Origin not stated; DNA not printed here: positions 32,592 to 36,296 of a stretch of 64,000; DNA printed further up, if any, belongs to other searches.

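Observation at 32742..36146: An ~18-blade Cys-stapled propeller lipoprotein occupies the slot between tsf and bamA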

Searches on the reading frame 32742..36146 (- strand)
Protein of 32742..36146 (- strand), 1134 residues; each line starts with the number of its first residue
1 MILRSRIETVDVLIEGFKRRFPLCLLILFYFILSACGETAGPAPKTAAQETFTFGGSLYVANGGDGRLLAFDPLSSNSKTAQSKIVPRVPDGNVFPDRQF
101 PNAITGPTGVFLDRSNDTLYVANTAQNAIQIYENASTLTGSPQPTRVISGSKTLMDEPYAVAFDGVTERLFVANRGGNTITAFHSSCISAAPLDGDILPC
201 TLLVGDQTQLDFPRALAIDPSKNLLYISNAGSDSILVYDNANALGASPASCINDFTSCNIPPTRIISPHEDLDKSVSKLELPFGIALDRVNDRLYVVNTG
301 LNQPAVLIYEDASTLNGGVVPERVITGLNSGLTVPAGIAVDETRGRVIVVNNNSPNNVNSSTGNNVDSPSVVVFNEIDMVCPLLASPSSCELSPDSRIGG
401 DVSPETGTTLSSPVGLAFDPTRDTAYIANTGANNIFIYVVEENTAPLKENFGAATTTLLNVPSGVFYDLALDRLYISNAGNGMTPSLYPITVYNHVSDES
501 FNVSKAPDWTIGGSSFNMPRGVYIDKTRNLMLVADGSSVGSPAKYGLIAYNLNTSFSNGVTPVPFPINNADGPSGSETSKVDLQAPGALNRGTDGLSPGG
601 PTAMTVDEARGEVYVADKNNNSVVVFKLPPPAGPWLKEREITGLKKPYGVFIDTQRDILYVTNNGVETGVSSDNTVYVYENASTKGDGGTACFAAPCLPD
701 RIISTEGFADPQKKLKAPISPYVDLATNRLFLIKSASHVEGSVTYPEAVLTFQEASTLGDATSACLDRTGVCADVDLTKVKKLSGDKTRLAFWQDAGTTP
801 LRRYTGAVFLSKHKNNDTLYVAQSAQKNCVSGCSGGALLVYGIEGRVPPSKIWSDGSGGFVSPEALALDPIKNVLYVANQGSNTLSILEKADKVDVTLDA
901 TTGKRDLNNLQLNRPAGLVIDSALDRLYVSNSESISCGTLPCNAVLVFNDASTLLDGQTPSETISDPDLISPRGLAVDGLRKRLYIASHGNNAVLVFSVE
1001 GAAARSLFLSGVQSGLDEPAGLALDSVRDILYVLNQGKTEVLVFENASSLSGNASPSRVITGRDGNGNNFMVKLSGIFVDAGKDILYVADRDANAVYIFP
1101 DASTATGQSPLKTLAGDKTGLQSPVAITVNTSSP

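Call 6: search_protein_families(library=pfam, proteins=[window:32742-36146:-], max_evalue=1)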
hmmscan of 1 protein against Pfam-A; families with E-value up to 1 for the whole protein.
window:32742-36146:- (1134 aa): 9 families
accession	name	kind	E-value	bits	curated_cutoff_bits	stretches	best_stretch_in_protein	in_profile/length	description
PF01436.27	NHL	-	1.7e-26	91.3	20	2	600-626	3-28/28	NHL repeat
PF10282.15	Lactonase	-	8.8e-19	68.3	21.7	3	169-240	257-320/344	Lactonase, 7-bladed beta-propeller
PF01731.26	Arylesterase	-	9.2e-19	67.9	21.3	1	409-442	52-85/86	Arylesterase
PF08450.18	SGL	-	3.1e-11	43.8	26.3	1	101-184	130-211/246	SMP-30/Gluconolactonase/LRE-like region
PF00058.23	Ldl_recept_b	-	0.0029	18.5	21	0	314-342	18-42/42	Low-density lipoprotein receptor repeat class B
PF06739.17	SBBP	-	0.038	14.4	20.5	0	202-227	4-28/38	Beta-propeller repeat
PF25021.1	TEN_NHL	-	0.049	13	27.1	0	206-228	196-218/357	Teneurin NHL domain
PF06977.17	SdiA-regulated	-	0.054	13.1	21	0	974-1034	176-239/249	SdiA-regulated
PF17170.10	DUF5128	-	0.075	12.6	22.9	0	1027-1099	52-117/321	6-bladed beta-propeller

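Call 7: search_protein_families(library=ncbifam, proteins=[window:32742-36146:-], max_evalue=0.001)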
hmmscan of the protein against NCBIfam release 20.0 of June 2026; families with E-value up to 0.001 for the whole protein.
window:32742-36146:- (1134 aa): 5 families
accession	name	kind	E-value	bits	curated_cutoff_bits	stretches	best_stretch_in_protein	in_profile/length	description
NF052280.1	7_blade_YncE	equivalog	7.9e-23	80.8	400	1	866-1097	32-241/338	7-bladed beta-propeller protein YncE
NF035926.1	scyF_NHL_VPEP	equivalog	4.9e-14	52.3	350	0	968-1099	150-273/376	scytonemin biosynthesis PEP-CTERM protein ScyF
TIGR03866.1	PQQ_ABC_repeats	subfamily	3.6e-10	39.4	287.3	0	872-1023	10-131/310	PQQ-dependent catabolism-associated beta-propeller protein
NF008258.1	PRK11028.1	equivalog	1.6e-06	27.4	370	0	584-662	66-144/330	6-phosphogluconolactonase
TIGR02276.1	beta_rpt_yvtn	repeat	1.3e-05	25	27.85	0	875-891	6-22/42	beta-propeller repeat protein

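Call 8: find_homologous_proteins(query=window:32742-36146:-, max_evalue=0.00001)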
Query window:32742-36146:- (1134 aa): 70 proteins with E <= 0.00001 among 8000 candidates.
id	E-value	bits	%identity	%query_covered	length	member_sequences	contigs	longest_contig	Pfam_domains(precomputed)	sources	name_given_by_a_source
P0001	0.0e+0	2475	100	98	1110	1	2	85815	PF10282.16,PF01731.27,PF01436.28,PF08450.19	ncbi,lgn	-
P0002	0.0e+0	1641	67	97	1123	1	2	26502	PF10282.16,PF01731.27,PF01436.28,PF08450.19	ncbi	-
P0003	0.0e+0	1205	54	99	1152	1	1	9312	PF10282.16,PF01731.27,PF01436.28,PF08450.19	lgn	-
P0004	0.0e+0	1159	53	97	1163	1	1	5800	PF10282.16,PF01731.27,PF01436.28,PF08450.19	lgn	-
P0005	0.0e+0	1135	53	99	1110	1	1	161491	PF10282.16,PF01731.27,PF01436.28,PF08450.19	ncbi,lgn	-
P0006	0.0e+0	1100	51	100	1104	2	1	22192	PF10282.16,PF01731.27,PF01436.28,PF08450.19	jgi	-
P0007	0.0e+0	1094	51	100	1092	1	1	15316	PF10282.16,PF01731.27,PF01436.28,PF08450.19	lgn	-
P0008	0.0e+0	1079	50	97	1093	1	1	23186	PF08816.18,PF10282.16,PF01731.27,PF01436.28,PF08450.19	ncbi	-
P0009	0.0e+0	1069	50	98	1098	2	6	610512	PF10282.16,PF01731.27,PF01436.28,PF08450.19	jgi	-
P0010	0.0e+0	1012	49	100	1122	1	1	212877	PF10282.16,PF01731.27,PF01436.28,PF08450.19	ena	-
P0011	3.4e-275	934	46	98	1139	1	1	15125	PF10282.16,PF01731.27,PF01436.28,PF08450.19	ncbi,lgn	-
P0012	9.0e-265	900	46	97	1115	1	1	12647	PF10282.16,PF01731.27,PF01436.28,PF08450.19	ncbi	ncbi:MAG: hypothetical protein ACE5GK_10855 [Nitrospiria bacterium]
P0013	1.6e-253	862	44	98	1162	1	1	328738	PF10282.16,PF01731.27,PF01436.28,PF08450.19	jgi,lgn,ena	-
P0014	9.9e-249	846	45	97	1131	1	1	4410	PF10282.16,PF01731.27,PF01436.28,PF08450.19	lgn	-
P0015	1.3e-246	839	55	72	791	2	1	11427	PF10282.16,PF01731.27,PF01436.28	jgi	-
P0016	2.9e-245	835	44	97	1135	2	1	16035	PF10282.16,PF01731.27,PF01436.28,PF08450.19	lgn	-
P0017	7.5e-245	834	43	98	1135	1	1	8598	PF10282.16,PF01731.27,PF01436.28,PF08450.19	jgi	-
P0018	4.1e-225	768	33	95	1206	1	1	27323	PF10282.16,PF06977.18,PF01731.27,PF01436.28,PF08450.19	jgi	-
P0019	2.1e-202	693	40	98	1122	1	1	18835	PF10282.16,PF01731.27,PF01436.28,PF08450.19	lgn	-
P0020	1.1e-197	677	39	98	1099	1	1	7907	PF10282.16,PF01731.27,PF01436.28,PF08450.19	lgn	-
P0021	3.7e-196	672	40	98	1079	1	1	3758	PF10282.16,PF17170.11,PF01731.27,PF01436.28,PF08450.19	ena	-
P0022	7.2e-195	668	37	100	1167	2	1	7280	PF08816.18,PF10282.16,PF01731.27,PF01436.28,PF08450.19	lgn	-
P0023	7.2e-188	645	35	100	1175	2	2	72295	PF10282.16,PF01731.27,PF01436.28,PF08450.19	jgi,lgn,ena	-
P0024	1.1e-183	631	35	98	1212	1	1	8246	PF10282.16,PF01731.27,PF01436.28,PF08450.19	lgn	-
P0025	3.7e-182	626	35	98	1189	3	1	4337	PF10282.16,PF01731.27,PF01436.28,PF08450.19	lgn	-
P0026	8.8e-179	615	38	97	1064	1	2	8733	PF10282.16,PF01731.27,PF01436.28,PF08450.19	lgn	-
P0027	1.1e-178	614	37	98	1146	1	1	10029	PF10282.16,PF01731.27,PF22807.3,PF01436.28,PF08450.19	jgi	jgi:DNA-binding beta-propeller fold protein YncE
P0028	6.5e-178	612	33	98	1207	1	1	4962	PF10282.16,PF01731.27,PF01436.28,PF08450.19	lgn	-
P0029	2.8e-177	610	34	100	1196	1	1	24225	PF10282.16,PF01731.27,PF01436.28,PF08450.19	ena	-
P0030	1.0e-176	608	34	95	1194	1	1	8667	PF10282.16,PF01731.27,PF01436.28,PF08450.19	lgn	-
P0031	6.3e-175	602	34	98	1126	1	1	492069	PF10282.16,PF01731.27,PF01436.28,PF08450.19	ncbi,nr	ncbi:MAG: hypothetical protein HY282_01365 [Nitrospirae bacterium]|nr:hypothetical protein [Candidat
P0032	4.1e-174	599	38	97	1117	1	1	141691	PF10282.16,PF01731.27,PF22807.3,PF01436.28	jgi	jgi:DNA-binding beta-propeller fold protein YncE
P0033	1.8e-172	594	34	99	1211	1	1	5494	PF10282.16,PF01731.27,PF01436.28,PF08450.19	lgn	-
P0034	3.7e-172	593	37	98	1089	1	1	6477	PF10282.16,PF01731.27,PF22807.3,PF01436.28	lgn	-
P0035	1.5e-170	588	34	98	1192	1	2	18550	PF10282.16,PF01731.27,PF01436.28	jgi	-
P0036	3.4e-170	586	35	95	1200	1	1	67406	PF10282.16,PF01731.27,PF01436.28,PF25021.2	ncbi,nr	ncbi:MAG: hypothetical protein MPW15_13070 [Candidatus Manganitrophus sp.]|nr:hypothetical protein [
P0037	1.7e-167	577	36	99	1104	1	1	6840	PF10282.16,PF01731.27,PF01436.28,PF08450.19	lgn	-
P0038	3.1e-167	577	37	99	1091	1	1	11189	PF10282.16,PF01731.27,PF01436.28,PF08450.19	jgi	jgi:DNA-binding beta-propeller fold protein YncE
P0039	1.6e-164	568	34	98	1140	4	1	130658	PF10282.16,PF06977.18,PF17170.11,PF01731.27,PF01436.28,PF08450.19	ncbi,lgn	-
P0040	7.0e-163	562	34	98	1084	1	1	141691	PF08816.18,PF10282.16,PF01731.27,PF01436.28,PF08450.19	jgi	jgi:DNA-binding beta-propeller fold protein YncE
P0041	9.2e-163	562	30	93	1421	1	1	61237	PF10282.16,PF01731.27,PF01436.28,PF08450.19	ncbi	-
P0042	9.4e-159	548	34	95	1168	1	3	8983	PF10282.16,PF01731.27,PF01436.28,PF08450.19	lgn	-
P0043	1.0e-158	548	33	95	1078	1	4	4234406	PF10282.16,PF01731.27,PF01436.28,PF08450.19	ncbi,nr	ncbi:MAG: beta-propeller fold lactonase family protein [Candidatus Manganitrophus sp.]|nr:beta-prope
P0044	2.0e-156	541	41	40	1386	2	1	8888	PF10282.16,PF01731.27,PF03022.23,PF01436.28,PF08450.19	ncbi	ncbi:MAG: hypothetical protein ACE5FZ_07600 [Nitrospiria bacterium]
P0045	3.0e-155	537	34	99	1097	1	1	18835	PF10282.16,PF01731.27,PF01436.28,PF08450.19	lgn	-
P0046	1.1e-148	515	37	85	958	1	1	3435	PF10282.16,PF01731.27,PF01436.28,PF08450.19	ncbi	ncbi:MAG: beta-propeller fold lactonase family protein, partial [Candidatus Manganitrophaceae bacter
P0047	4.9e-141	490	33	90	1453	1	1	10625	PF10282.16,PF01731.27,PF01436.28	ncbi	ncbi:MAG: hypothetical protein ACE5HN_01300 [Nitrospiria bacterium]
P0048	7.2e-128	446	30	98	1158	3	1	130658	PF10282.16,PF01731.27,PF01436.28,PF08450.19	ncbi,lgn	-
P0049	1.7e-101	359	39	54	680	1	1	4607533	PF10282.16,PF01731.27,PF01436.28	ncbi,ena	-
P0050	2.6e-99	352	29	95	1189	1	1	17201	PF10282.16,PF01731.27,PF01436.28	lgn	-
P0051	1.1e-72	264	29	36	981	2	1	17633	PF10282.16,PF01731.27,PF01436.28,PF08450.19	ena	-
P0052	3.0e-66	242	27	59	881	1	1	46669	PF10282.16,PF01731.27,PF01436.28,PF06739.18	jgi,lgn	jgi:DNA-binding beta-propeller fold protein YncE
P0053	1.4e-41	160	25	63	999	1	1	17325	PF10282.16,PF13205.13,PF01731.27,PF01436.28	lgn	-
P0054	3.5e-33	133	29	37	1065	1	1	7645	PF13205.13,PF01436.28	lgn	-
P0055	8.5e-33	131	27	38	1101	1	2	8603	PF10282.16,PF13205.13,PF01436.28,PF00041.28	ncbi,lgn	-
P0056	1.4e-31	127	29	32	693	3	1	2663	PF10282.16,PF01731.27,PF01436.28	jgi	jgi:DNA-binding beta-propeller fold protein YncE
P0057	3.7e-31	126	36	21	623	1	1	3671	PF10282.16,PF01731.27,PF01436.28,PF08450.19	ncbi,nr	ncbi:MAG TPA: hypothetical protein VLB06_03785, partial [Sulfuricaulis sp.]|nr:hypothetical protein 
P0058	2.8e-29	120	27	38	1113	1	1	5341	PF13205.13,PF01436.28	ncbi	-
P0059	6.6e-28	115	29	37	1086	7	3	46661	PF13205.13,PF01436.28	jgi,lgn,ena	jgi:hypothetical protein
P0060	1.2e-26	111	26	43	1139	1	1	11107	PF13205.13,PF01731.27,PF01436.28,PF00041.28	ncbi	-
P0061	2.9e-25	106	27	52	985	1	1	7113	PF10282.16,PF07494.18,PF06977.18,PF22807.3,PF01436.28,PF25021.2,PF06739.18,PF08450.19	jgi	jgi:hypothetical protein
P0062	2.8e-21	93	29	24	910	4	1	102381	PF18998.7,PF01436.28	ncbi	ncbi:MAG: InlB B-repeat-containing protein [bacterium JZ-2024 1]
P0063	2.9e-20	90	32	18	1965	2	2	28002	PF10282.16,PF01731.27,PF01436.28,PF25021.2,PF00041.28,PF08450.19,PF16656.12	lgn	-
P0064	7.2e-14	69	24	75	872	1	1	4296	PF22494.4,PF08816.18,PF10282.16,PF21783.3,PF01436.28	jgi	jgi:YVTN family beta-propeller protein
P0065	1.2e-13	68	24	47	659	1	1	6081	PF20067.6,PF01436.28,PF25021.2,PF06739.18,PF08450.19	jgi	jgi:sugar lactone lactonase YvrE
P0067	5.8e-12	62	24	56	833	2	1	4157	PF08816.18,PF10282.16,PF21783.3,PF01436.28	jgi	jgi:YVTN family beta-propeller protein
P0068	3.6e-11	60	25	39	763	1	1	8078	PF10282.16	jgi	jgi:YVTN family beta-propeller protein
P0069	1.1e-10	58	30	14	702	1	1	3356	PF01436.28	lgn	-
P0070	4.8e-6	43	27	21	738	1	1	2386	PF22494.4,PF10282.16,PF24814.2,PF01731.27,PF22807.3,PF24817.2,PF25460.2,PF01436.28,PF08450.19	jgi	jgi:6-phosphogluconolactonase (cycloisomerase 2 family)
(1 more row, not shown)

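Call 10: find_encoding_contigs(protein=P0043, flank=10000, max_places=3)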
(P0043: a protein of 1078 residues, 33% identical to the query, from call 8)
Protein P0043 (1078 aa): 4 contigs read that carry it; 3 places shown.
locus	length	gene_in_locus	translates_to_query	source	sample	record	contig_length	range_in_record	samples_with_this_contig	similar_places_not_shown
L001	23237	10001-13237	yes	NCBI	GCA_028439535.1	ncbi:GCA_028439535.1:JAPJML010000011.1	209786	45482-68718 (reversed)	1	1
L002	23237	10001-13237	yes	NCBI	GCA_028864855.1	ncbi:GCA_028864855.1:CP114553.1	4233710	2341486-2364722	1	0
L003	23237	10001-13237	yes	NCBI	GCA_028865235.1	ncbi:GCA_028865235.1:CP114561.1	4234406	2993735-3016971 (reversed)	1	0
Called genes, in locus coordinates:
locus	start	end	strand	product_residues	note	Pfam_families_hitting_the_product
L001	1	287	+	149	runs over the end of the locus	-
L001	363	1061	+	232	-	PF01678:DAP_epimerase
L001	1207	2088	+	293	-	PF00701:DHDPS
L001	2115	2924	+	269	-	PF01113:DapB_N, PF05173:DapB_C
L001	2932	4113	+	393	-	PF00155:Aminotran_1_2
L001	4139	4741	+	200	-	PF01288:HPPK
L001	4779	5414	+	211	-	PF01712:dNK, PF13238:AAA_18 (weak), PF02223:Thymidylate_kin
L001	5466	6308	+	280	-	PF02569:Pantoate_ligase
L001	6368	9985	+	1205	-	PF10282:Lactonase (faint), PF01436:NHL (faint), PF01731:Arylesterase (faint)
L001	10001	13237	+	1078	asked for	PF10282:Lactonase (faint), PF01436:NHL (faint), PF08450:SGL (faint), PF01731:Arylesterase (faint)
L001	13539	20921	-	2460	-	PF13517:FG-GAP_3, PF05593:RHS_repeat, PF16656:Pur_ac_phosph_N, PF00041:fn3, PF00041:fn3, PF16656:Pur_ac_phosph_N, PF07705:CARDB, PF07705:CARDB, +10 more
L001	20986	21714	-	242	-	-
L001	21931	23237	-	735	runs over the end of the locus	PF05593:RHS_repeat (faint), PF25023:TEN_YD-shell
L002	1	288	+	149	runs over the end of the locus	-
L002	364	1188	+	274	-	PF01678:DAP_epimerase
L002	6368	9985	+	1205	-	PF10282:Lactonase (faint), PF01436:NHL (faint), PF01731:Arylesterase (faint)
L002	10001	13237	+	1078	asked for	PF10282:Lactonase (faint), PF01436:NHL (faint), PF08450:SGL (faint), PF01731:Arylesterase (faint)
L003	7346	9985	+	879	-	PF01436:NHL (faint), PF01731:Arylesterase (faint), PF10282:Lactonase (faint)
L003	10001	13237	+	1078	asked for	PF10282:Lactonase (faint), PF01436:NHL (faint), PF08450:SGL (faint), PF01731:Arylesterase (faint)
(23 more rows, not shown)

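Call 11: find_encoding_contigs(protein=P0009, flank=10000, max_places=3)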
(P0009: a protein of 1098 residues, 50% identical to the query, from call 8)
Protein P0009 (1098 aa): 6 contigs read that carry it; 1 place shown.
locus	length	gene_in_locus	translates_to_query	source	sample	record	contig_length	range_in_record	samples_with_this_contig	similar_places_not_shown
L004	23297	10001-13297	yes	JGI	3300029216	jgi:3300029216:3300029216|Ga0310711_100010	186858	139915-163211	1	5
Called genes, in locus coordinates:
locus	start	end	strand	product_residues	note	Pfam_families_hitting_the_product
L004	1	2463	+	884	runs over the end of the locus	PF01103:Omp85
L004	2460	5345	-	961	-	PF17164:DUF5122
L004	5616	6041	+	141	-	PF00254:FKBP_C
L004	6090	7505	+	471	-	PF00330:Aconitase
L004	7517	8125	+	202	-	PF00694:Aconitase_C, PF27512:LeuD (weak)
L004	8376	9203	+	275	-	PF00318:Ribosomal_S2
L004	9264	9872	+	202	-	PF00889:EF_TS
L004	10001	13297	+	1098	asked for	PF10282:Lactonase (faint), PF01436:NHL (faint), PF08450:SGL (faint), PF01731:Arylesterase (faint)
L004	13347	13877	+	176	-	PF13482:RNase_H_2 (weak)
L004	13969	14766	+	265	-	PF01790:LGT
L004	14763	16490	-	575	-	PF13576:Pentapeptide_3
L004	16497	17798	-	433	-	PF07670:Gate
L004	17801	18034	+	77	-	-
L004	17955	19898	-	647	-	PF00672:HAMP (faint), PF00990:GGDEF, PF00563:EAL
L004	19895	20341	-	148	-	-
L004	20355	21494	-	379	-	-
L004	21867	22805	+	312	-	PF00056:Ldh_1_N, PF03721:UDPG_MGDP_dh_N (faint), PF02866:Ldh_1_C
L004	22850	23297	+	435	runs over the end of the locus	PF03447:NAD_binding_3 (faint), PF00158:Sigma54_activat, PF14532:Sigma54_activ_2, PF00004:AAA (weak), PF07728:AAA_5 (weak), PF25601:AAA_lid_14, PF02954:HTH_8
